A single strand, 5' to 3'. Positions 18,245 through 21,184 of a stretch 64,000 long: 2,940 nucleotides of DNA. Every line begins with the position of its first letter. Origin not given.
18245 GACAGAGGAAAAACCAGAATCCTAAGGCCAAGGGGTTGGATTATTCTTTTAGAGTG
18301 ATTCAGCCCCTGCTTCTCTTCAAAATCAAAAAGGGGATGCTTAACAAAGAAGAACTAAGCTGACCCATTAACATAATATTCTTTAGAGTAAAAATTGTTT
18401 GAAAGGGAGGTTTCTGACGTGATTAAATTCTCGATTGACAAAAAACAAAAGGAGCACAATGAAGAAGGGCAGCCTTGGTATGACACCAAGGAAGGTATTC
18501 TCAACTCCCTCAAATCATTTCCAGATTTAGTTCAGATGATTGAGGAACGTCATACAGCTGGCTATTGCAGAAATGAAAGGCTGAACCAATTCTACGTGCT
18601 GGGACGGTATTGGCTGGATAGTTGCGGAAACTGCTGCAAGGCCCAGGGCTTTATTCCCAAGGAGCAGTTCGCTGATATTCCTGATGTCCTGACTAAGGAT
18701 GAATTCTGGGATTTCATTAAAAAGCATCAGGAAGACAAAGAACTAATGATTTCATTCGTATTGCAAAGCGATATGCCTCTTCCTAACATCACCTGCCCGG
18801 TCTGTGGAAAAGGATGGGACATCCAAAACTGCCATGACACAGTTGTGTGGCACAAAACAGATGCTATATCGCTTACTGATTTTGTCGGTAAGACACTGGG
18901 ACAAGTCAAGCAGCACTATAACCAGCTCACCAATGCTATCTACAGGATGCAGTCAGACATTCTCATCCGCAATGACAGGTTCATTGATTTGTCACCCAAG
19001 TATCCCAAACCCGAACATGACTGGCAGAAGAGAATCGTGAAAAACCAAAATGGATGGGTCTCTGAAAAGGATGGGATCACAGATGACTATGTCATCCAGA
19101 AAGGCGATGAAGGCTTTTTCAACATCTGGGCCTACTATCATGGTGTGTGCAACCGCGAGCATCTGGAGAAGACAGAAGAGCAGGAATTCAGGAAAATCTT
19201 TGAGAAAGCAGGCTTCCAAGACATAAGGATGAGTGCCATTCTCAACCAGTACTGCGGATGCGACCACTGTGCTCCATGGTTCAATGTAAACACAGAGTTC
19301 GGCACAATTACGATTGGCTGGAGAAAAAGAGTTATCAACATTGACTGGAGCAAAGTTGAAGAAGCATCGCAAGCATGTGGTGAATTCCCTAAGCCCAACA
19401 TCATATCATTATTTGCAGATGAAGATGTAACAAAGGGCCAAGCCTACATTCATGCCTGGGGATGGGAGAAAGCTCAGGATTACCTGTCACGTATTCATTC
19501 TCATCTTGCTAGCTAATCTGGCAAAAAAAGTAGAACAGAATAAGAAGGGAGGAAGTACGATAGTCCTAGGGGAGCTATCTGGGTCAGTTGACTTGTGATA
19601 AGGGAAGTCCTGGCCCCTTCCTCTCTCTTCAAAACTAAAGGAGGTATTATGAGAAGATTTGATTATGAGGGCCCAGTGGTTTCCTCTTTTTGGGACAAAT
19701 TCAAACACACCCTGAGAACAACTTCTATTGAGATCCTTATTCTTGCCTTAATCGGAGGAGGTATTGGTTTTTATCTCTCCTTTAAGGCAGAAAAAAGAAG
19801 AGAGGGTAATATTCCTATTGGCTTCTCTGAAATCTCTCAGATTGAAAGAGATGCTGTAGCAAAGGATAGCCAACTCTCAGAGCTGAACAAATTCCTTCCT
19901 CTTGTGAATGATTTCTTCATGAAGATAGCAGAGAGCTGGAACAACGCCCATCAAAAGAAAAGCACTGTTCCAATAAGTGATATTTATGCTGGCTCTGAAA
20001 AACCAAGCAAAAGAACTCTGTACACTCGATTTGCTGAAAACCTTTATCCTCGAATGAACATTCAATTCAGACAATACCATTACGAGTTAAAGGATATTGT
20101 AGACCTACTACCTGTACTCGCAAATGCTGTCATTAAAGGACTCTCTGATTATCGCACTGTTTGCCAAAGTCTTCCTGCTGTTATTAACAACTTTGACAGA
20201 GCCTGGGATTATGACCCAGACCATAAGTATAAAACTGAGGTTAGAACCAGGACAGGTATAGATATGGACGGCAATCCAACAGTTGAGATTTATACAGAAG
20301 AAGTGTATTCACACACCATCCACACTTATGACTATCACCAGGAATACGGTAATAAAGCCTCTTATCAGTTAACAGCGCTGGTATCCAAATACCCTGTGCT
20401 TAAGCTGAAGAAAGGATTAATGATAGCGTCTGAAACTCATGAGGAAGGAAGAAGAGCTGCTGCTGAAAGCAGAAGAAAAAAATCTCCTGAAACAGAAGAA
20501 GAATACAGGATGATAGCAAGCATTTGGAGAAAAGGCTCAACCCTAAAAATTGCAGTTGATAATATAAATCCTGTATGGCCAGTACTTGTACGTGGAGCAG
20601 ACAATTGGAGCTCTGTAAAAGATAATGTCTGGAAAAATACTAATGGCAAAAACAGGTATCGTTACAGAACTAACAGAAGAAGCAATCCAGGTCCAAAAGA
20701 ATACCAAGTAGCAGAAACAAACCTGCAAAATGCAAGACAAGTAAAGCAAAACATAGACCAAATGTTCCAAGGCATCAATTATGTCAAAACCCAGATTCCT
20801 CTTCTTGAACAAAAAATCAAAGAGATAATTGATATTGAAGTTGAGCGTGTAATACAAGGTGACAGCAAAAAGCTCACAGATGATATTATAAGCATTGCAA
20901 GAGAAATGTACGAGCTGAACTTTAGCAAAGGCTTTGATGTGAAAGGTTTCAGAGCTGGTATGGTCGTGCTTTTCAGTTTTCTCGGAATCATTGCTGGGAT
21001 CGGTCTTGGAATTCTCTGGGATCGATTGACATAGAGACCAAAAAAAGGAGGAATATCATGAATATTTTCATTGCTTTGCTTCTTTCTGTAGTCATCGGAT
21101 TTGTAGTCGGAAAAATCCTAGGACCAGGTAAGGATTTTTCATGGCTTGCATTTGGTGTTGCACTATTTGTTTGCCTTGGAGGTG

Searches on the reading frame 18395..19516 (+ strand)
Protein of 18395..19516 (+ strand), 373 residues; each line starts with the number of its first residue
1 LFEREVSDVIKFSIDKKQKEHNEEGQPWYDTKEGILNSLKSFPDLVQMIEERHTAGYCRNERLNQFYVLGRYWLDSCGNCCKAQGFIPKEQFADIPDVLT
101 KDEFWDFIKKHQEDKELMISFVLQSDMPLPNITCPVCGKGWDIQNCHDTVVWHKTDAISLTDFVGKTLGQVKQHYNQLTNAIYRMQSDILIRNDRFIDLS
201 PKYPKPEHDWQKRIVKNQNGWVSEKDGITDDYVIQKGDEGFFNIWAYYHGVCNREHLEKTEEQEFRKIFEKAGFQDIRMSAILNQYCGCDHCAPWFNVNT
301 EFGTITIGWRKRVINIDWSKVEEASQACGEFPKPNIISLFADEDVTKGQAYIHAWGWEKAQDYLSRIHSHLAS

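Call 7: search_protein_families(library=pfam, proteins=[window:18395-19516:+], max_evalue=0.01)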
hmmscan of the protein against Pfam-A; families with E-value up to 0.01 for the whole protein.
window:18395-19516:+ (373 aa): 0 families

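Call 26: search_protein_families(library=phrogs, proteins=[window:18395-19516:+], max_evalue=0.01)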
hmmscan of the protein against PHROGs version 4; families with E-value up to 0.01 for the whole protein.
window:18395-19516:+ (373 aa): 0 families

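Call 40: find_homologous_proteins(query=window:18419-19516:+, max_evalue=0.00001)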
Query window:18419-19516:+ (365 aa): 319 proteins with E <= 0.00001 among 1414 candidates; the best 120 are listed.
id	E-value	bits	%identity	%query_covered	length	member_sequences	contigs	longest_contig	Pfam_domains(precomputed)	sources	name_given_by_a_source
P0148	4.1e-260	880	100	100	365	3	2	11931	-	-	-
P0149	4.6e-170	584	64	100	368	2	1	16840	-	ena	-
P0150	1.4e-167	576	65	100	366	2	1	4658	-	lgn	-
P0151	3.2e-164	565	63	100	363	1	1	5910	-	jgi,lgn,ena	-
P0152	9.4e-160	550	62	100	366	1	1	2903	-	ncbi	-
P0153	7.3e-159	547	62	100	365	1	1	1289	-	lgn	-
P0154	3.5e-157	541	61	100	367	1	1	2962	-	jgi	jgi:hypothetical protein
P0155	5.5e-157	541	61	100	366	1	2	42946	-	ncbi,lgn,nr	ncbi:MAG: hypothetical protein PHT40_03805 [Patescibacteria group bacterium]|nr:hypothetical protein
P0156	3.5e-156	538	64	99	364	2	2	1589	-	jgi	jgi:hypothetical protein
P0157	1.2e-155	536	61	100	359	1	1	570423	-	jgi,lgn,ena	-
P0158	5.7e-155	534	61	100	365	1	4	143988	-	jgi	jgi:hypothetical protein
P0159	1.3e-154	533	60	100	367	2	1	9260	-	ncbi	-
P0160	2.9e-152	525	60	100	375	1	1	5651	-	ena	-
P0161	3.5e-150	518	61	100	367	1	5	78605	-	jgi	jgi:hypothetical protein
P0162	1.0e-148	514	59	100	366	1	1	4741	-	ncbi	-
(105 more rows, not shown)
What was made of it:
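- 18419..19516 (+): 365-aa Cys/His-rich protein of a Patescibacteria (CPR)-type family, function unknown. All named homologues (45-61% id) are CPR (call 40).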

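Call 41: find_encoding_contigs(protein=P0157, flank=10000, max_places=1)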
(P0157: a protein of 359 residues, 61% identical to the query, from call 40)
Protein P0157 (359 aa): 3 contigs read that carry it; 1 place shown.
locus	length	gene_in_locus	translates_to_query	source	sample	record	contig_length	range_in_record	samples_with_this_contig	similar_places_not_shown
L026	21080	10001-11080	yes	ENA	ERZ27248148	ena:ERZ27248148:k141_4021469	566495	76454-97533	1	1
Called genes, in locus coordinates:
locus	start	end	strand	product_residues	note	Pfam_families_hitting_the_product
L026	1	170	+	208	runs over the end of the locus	PF03083:MtN3_slv (weak)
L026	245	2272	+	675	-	PF04536:TPM_phosphatase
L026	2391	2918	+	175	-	-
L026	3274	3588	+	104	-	-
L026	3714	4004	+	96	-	-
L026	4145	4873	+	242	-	-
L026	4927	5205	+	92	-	-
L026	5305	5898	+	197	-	-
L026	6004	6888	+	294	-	-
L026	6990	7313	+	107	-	-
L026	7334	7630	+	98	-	-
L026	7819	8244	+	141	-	-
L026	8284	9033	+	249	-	PF04536:TPM_phosphatase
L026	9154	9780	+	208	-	-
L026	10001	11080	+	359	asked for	-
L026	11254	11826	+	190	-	-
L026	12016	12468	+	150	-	-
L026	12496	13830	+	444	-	-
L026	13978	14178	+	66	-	-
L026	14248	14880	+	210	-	-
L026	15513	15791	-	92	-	-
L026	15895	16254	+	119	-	-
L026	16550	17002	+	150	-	-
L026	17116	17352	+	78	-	-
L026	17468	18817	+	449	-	-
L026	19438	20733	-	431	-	PF27218:MJ0043_C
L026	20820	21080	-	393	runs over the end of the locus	PF13433:Peripla_BP_5, PF13458:Peripla_BP_6, PF01094:ANF_receptor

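Call 42: find_encoding_contigs(protein=P0155, flank=10000, max_places=1)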
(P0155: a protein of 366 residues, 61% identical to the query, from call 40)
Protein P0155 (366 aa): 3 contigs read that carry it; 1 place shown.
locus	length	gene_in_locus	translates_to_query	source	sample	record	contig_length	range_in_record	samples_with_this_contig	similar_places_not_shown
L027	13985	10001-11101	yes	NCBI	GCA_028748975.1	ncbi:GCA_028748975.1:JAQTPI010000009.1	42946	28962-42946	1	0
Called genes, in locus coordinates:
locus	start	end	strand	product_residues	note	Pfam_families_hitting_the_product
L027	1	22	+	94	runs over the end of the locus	PF00166:Cpn10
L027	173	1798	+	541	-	PF00118:Cpn60_TCP1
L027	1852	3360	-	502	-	PF04932:Wzy_C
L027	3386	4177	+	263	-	-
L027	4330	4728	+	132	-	-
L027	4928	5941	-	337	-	-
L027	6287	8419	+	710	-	PF00270:DEAD (faint), PF04851:ResIII, PF17757:UvrB_inter, PF27431:UvrB_3rd, PF00271:Helicase_C, PF12344:UvrB, PF02151:UVR (weak)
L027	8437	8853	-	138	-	-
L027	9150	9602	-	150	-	-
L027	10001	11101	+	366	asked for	-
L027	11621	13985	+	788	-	PF00005:ABC_tran (faint), PF02463:SMC_N (faint), PF03193:RsgA_GTPase (faint), PF13191:AAA_16 (faint), PF13555:AAA_29 (faint), PF20703:nSTAND1 (faint), PF20720:nSTAND3 (faint), PF17760:UvrA_inter, +2 more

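Call 43: find_encoding_contigs(protein=P0149, flank=10000, max_places=1)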
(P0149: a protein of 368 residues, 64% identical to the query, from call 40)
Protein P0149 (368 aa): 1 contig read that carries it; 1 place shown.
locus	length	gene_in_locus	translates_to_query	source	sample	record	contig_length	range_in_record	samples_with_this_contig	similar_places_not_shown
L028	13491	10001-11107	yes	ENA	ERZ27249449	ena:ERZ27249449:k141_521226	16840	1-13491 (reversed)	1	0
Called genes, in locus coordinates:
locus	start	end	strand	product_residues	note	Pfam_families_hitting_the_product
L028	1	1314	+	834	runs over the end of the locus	PF13196:DUF4012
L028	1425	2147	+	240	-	-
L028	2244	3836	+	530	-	PF03023:MurJ, PF01943:Polysacc_synt (weak), PF01554:MatE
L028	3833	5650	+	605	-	PF00009:GTP_EFTU, PF03144:GTP_EFTU_D2 (weak), PF14492:EFG_III (weak), PF00679:EFG_C, PF06421:LepA_C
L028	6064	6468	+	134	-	PF04977:DivIC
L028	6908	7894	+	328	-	PF03462:PCRF, PF00472:RF-1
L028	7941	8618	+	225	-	PF00931:NB-ARC (faint), PF02463:SMC_N (weak), PF00005:ABC_tran, PF13304:AAA_21 (faint)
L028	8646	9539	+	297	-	PF18075:FtsX_ECD, PF02687:FtsX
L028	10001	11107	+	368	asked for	-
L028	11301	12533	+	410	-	PF00266:Aminotran_5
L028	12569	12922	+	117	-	PF01592:NifU_N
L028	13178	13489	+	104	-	?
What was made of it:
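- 18419..19516 (+): The homologues sit in core bacterial contexts in L027 and L028 (calls 42, 43).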

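Call 47: find_related_loci(query=A1, collection=genome_contigs, flank=10000)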
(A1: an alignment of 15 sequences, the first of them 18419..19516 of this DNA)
Query A1 (365 aa) in genome_contigs; peptide patterns used: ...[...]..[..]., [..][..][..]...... (x = any residue, [..] = any of these).
51 stretches matched a pattern; 32 encode a relative of the query (tblastn E <= 1e-3); 32 distinct loci.
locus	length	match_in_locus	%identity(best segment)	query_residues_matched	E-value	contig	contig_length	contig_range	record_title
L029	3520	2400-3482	58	1-365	3e-152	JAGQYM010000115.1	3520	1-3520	MAG: Cyclobacteriaceae bacterium isolate HKST-UBA65 NODE_115_length_3520_cov_2.173395, whole genome shotgun sequence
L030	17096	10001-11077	57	1-359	1e-145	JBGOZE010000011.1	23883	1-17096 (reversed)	MAG: Candidatus Nanoarchaeia archaeon isolate OBJ_0618_130150_25 k141_1091938_length_23883_cov_10.0000, whole genome sho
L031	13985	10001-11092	61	1-364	2e-152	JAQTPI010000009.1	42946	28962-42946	MAG: Patescibacteria group bacterium isolate STB_112 NODE_1834_length_42946_cov_5.838833_Sandtown_B, whole genome shotgu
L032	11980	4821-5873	57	17-364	2e-136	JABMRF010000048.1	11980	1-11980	MAG: Candidatus Kuenenbacteria bacterium isolate bin.190 k141_5467538, whole genome shotgun sequence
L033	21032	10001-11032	57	16-364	3e-134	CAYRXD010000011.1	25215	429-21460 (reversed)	MAG TPA_asm: uncultured Candidatus Saccharibacteria bacterium isolate binchicken_co125_168 genome assembly, contig: NODE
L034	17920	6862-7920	49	2-364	2e-118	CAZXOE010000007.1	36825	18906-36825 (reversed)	MAG TPA_asm: uncultured Candidatus Saccharibacteria bacterium isolate ERP113451_co1_174 genome assembly, contig: NODE_12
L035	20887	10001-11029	49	16-365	1e-113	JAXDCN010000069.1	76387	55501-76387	MAG: Candidatus Saccharimonadales bacterium isolate POMEDNA-B45 Raw1_k127_992780, whole genome shotgun sequence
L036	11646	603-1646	48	10-364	8e-113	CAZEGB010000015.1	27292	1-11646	MAG TPA_asm: uncultured Candidatus Saccharimonas sp. isolate SRP263991_co6_530 genome assembly, contig: NODE_1445_length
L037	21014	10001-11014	51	19-360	6e-110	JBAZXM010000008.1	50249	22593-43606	MAG: Candidatus Paceibacterota bacterium isolate SO_2017_GW1_56 NODE_3450_length_50249_cov_1.290172_OW334_2017, whole ge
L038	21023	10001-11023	48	15-363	2e-109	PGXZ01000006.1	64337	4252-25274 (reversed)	MAG: Candidatus Saccharibacteria bacterium HGW-Saccharibacteria-1 bjp_ig2103_scaffold_274, whole genome shotgun sequence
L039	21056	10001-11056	44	1-363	6e-102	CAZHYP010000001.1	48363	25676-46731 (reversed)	MAG TPA_asm: uncultured Gammaproteobacteria bacterium isolate SRP192927_co4_803 genome assembly, contig: NODE_920_length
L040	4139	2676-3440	53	1-254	3e-94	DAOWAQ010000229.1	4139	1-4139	MAG TPA_asm: Calditrichia bacterium isolate CSMAG_1839 CSMAG_1839_k141_809662_length_4139_cov_6.9850, whole genome shotg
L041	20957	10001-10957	47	31-359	2e-92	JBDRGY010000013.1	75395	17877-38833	MAG: Patescibacteria group bacterium isolate MEGAHIT-group-1.473 k141_12915985, whole genome shotgun sequence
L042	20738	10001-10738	54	1-245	3e-92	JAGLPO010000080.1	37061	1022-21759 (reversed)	MAG: Candidatus Parcubacteria bacterium isolate RS_8_12 ROV157_8.bin.12.fa_80, whole genome shotgun sequence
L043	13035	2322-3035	48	18-254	2e-76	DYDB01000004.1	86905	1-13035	MAG TPA_asm: Micavibrio sp. isolate IMS_BF-2 NODE_18_length_86909_cov_46.8809, whole genome shotgun sequence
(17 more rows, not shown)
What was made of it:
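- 18419..19516 (+): The GTDB scan gave mostly CPR plus 2 Nanoarchaeia (call 47).
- On Horizontally acquired genomic island: The 365-aa family is CPR (calls 40, 42, 43, 47).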

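Call 52: search_protein_families(library=pfam, proteins=[L026:4145-4873:+, L026:5305-5898:+, L026:245-2272:+, L026:17468-18817:+], max_evalue=1)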
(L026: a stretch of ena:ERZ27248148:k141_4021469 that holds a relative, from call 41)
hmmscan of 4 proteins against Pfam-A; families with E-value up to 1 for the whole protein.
L026:4145-4873:+ (242 aa): 0 families

L026:5305-5898:+ (197 aa): 4 families
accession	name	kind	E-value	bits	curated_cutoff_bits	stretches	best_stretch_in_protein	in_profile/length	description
PF07963.17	N_methyl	-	0.00079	19.3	21.2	1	2-23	4-25/27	Prokaryotic N-terminal methylation motif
PF18335.7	SH3_13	-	0.031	14.5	41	1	37-86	12-63/65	ATP-dependent RecD-like DNA helicase SH3 domain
PF13624.11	SurA_N_3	-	0.06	13.6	27.2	1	12-67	13-60/162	SurA-like N-terminal domain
PF11021.13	DUF2613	-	0.15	12.6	22.1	1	11-42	10-40/55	Protein of unknown function (DUF2613)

L026:245-2272:+ (675 aa): 7 families
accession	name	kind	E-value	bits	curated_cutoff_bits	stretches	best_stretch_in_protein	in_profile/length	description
PF04536.20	TPM_phosphatase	-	1.2e-40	138.8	22.1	1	31-155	1-124/125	TPM domain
PF17174.10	DUF5130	-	0.00045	21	27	1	92-150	75-132/136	Domain of unknown function (DUF5130)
PF25007.1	DYH2-5-8_CC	-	0.046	13.8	27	1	409-454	13-58/120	Dynein axonemal heavy chain 2/5/8 coiled-coil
PF00452.24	Bcl-2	-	0.11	13.5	31.4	1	554-606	25-72/100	Apoptosis regulator proteins, Bcl-2 family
PF25804.1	SYNE3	-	0.21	12.6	30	1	410-454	16-60/83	Nesprin-3 domain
PF06667.17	PspB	-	0.23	12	25.6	0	189-209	3-23/73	Phage shock protein B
PF17280.7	DUF5345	-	0.29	11.7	27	1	161-204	16-58/77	Family of unknown function (DUF5345)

L026:17468-18817:+ (449 aa): 0 families

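Call 73: predict_structure(alignment_id=A2)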
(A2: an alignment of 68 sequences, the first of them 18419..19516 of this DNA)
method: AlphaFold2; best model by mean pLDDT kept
length: 365 residues; sequences in the alignment: 68
mean_pLDDT: 95.4   pTM: 0.87
mean pLDDT of the five models: 95.4, 95.1, 94.8, 94.5, 94.2
residues with pLDDT >= 90: 331; 70-90: 32; 50-70: 2; < 50: 0
segments of 3 or more residues with pLDDT < 50: none
pLDDT, mean of each block of 10 residues (from residue 1): 77 94 98 98 97 97 97 96 97 97 88 94 98 97 97 98 98 97 97 94 93 97 98 98 98 98 98 95 96 97 96 90 82 96 97 98 94
secondary structure, 60 per line:
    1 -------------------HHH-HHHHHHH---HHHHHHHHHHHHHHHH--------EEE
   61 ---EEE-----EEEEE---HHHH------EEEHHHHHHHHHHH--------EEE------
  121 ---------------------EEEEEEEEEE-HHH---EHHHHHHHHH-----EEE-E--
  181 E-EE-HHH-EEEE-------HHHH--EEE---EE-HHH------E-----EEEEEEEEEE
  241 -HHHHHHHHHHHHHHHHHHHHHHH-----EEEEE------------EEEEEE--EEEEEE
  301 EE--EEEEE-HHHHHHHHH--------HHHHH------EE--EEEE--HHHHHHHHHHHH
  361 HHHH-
elements in order: H24-30 H34-49 E58-60 E64-66 E72-76 H80-83 E90-92 H93-103 E112-114 E142-151 H160-168 E174-176 E190-193 H201-204 E207-209 E231-240 H242-264 E270-274 E287-292 E295-302 E305-309 H311-319 H328-332 E343-346 H349-364

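Call 76: fold_search(model_id=the predicted structure, library=pdb)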
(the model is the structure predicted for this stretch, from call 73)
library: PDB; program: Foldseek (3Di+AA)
matches with E <= 10: 295; with E <= 0.001: 0
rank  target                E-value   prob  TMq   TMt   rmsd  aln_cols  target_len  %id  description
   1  5ezr                  7.4e-03  0.12  0.09  0.05  17.0       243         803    9  Crystal Structure of PVX_084705 bound to compound (released 2017-05-10)
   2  7lv3_B                3.2e-02  0.08  0.09  0.07  21.2       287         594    8  Crystal structure of human protein kinase G (PKG) R-C complex in inhibited state (released 2022-08-24)
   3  5fet                  5.8e-02  0.10  0.10  0.05  17.3       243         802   10  Crystal Structure of PVX_084705 in presence of Compound 2 (released 2016-01-13)
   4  5f0a                  7.0e-02  0.06  0.09  0.05  18.1       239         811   10  CRYSTAL STRUCTURE OF PVX_084705 WITH BOUND 1-tert-butyl-3-(3-chlorophenoxy)-1H-pyrazolo[3,4-d]pyrimidin-4-amine INHIBITO (released 2015-12-16)
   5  8q3b_C                8.3e-02  0.06  0.11  0.11  26.3       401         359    8  The closed state of the ASFV apo-RNA polymerase (released 2024-02-14)
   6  7t4t_B                1.1e-01  0.06  0.09  0.08  19.8       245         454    9  Crystal Structure of cGMP-dependent Protein Kinase (released 2023-06-14)
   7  3ab4_B                1.7e-01  0.11  0.10  0.20  17.6       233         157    8  Crystal structure of feedback inhibition resistant mutant of aspartate kinase from Corynebacterium glutamicum in compl (released 2010-06-23)
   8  1iw7_A                1.7e-01  0.08  0.09  0.13  13.3       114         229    8  Crystal structure of the RNA polymerase holoenzyme from Thermus thermophilus at 2.6A resolution (released 2002-06-26)
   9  7o4i_C                2.1e-01  0.02  0.07  0.09  18.5       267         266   10  Yeast RNA polymerase II transcription pre-initiation complex with initial transcription bubble (released 2021-06-16)
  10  4ku8_A                3.2e-01  0.06  0.09  0.15  16.0       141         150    9  Structures of PKGI Reveal a cGMP-Selective Activation Mechanism (released 2014-01-15)
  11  9ijj_P                3.8e-01  0.08  0.10  0.06  17.4       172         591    8  In situ structure of the central apparatus in mouse sperm axoneme. (released 2025-06-04)
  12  6dt4_A                4.1e-01  0.03  0.09  0.13  19.4       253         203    8  1.8 Angstrom Resolution Crystal Structure of cAMP-Regulatory Protein from Yersinia pestis in Complex with cAMP (released 2018-06-27)
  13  4i02_C                4.3e-01  0.04  0.10  0.15  19.5       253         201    7  structure of the mutant Catabolite gene activator protein V140A (released 2013-10-30)
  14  6dt4_B                4.9e-01  0.04  0.10  0.14  18.9       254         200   10  1.8 Angstrom Resolution Crystal Structure of cAMP-Regulatory Protein from Yersinia pestis in Complex with cAMP (released 2018-06-27)
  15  3ab2_N                5.2e-01  0.06  0.10  0.19  18.2       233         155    9  Crystal structure of aspartate kinase from Corynebacterium glutamicum in complex with threonine (released 2010-06-23)
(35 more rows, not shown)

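Call 85: find_related_loci(query=A1, collection=viral_contigs, flank=8000)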
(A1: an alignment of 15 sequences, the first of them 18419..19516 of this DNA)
Query A1 (365 aa) in viral_contigs; peptide patterns used: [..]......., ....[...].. (x = any residue, [..] = any of these).
132 stretches matched a pattern; 86 encode a relative of the query (tblastn E <= 1e-3); the best 80 are kept; 80 distinct loci.
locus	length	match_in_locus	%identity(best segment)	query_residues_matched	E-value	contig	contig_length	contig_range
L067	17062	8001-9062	37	20-356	5e-71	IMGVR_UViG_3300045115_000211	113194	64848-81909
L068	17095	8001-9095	35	24-363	9e-58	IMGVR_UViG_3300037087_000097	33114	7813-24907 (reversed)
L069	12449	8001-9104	37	17-363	1e-57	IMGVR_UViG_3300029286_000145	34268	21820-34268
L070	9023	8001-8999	35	55-363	2e-49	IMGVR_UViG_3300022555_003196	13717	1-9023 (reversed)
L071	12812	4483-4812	41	238-356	9e-21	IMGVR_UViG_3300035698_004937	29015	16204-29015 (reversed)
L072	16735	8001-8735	38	21-364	2e-20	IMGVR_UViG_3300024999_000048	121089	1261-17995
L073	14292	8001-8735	38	21-364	2e-20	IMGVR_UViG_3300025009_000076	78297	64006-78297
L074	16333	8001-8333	44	247-359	3e-20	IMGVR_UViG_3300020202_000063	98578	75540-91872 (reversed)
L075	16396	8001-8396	37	218-358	3e-20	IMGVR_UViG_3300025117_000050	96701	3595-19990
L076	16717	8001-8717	36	21-363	1e-19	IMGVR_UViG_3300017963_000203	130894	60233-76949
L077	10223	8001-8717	36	21-363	1e-19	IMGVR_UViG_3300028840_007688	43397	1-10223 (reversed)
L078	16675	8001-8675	39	12-358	4e-19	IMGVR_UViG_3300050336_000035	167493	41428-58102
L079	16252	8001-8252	46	269-359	1e-17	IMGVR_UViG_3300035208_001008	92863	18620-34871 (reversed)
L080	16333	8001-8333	38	245-362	2e-17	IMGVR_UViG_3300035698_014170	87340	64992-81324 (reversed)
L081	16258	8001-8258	46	274-363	6e-17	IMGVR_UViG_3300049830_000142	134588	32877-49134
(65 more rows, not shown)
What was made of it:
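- The 365-aa family also occurs on large IMG/VR contigs at 35-37% identity (call 85).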

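Call 86: search_protein_families(library=ncbifam, proteins=[window:18419-19516:+], max_evalue=0.001)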
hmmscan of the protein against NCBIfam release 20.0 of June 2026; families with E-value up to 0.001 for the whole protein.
window:18419-19516:+ (365 aa): 0 families

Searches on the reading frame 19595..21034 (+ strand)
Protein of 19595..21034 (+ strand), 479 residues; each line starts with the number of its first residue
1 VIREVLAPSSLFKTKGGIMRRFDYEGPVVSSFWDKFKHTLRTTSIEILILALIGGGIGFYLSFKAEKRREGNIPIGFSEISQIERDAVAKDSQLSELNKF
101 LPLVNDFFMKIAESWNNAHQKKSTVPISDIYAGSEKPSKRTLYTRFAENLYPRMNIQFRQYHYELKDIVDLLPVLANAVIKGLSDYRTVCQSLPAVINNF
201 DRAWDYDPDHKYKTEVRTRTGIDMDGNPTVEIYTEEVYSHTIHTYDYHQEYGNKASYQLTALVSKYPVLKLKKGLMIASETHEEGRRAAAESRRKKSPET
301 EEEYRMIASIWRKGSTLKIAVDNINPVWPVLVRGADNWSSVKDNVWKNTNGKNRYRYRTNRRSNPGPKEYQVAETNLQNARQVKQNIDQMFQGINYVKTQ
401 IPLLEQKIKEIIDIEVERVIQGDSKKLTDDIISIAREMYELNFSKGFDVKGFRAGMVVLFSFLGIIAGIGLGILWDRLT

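Call 7: search_protein_families(library=pfam, proteins=[window:19595-21034:+], max_evalue=0.01)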
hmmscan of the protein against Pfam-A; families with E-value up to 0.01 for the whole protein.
window:19595-21034:+ (479 aa): 0 families

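Call 26: search_protein_families(library=phrogs, proteins=[window:19595-21034:+], max_evalue=0.01)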
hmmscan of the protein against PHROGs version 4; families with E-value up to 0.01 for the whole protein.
window:19595-21034:+ (479 aa): 0 families

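Call 27: find_related_loci(query=window:19595-21034:+, collection=viral_contigs, flank=10000)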
Query window:19595-21034:+ (479 aa) in viral_contigs; peptide patterns used: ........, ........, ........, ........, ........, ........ (x = any residue, [..] = any of these).
16 stretches matched a pattern, but none encodes a relative of the query by tblastn (E <= 1e-3).
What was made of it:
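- On Integrative mobile element / provirus: No IMG/VR relative of the 479-aa gene (call 27).
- Tried and rejected: PHROGs on ten orphan block proteins and an IMG/VR scan with the 479-aa gene found nothing (calls 26, 27).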

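Call 52: search_protein_families(library=pfam, proteins=[window:19649-21034:+], max_evalue=1)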
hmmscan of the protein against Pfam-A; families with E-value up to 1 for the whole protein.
window:19649-21034:+ (461 aa): 3 families
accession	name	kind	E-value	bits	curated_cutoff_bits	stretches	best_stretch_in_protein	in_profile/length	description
PF04854.19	DUF624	-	0.11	13.2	24.2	1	7-37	41-71/77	Protein of unknown function, DUF624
PF06008.19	Laminin_I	-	0.13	12.4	34.6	1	355-395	63-103/259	Laminin Domain I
PF15296.11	Codanin-1_C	-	0.17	12.4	27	0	329-373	32-76/121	Codanin-1 C-terminus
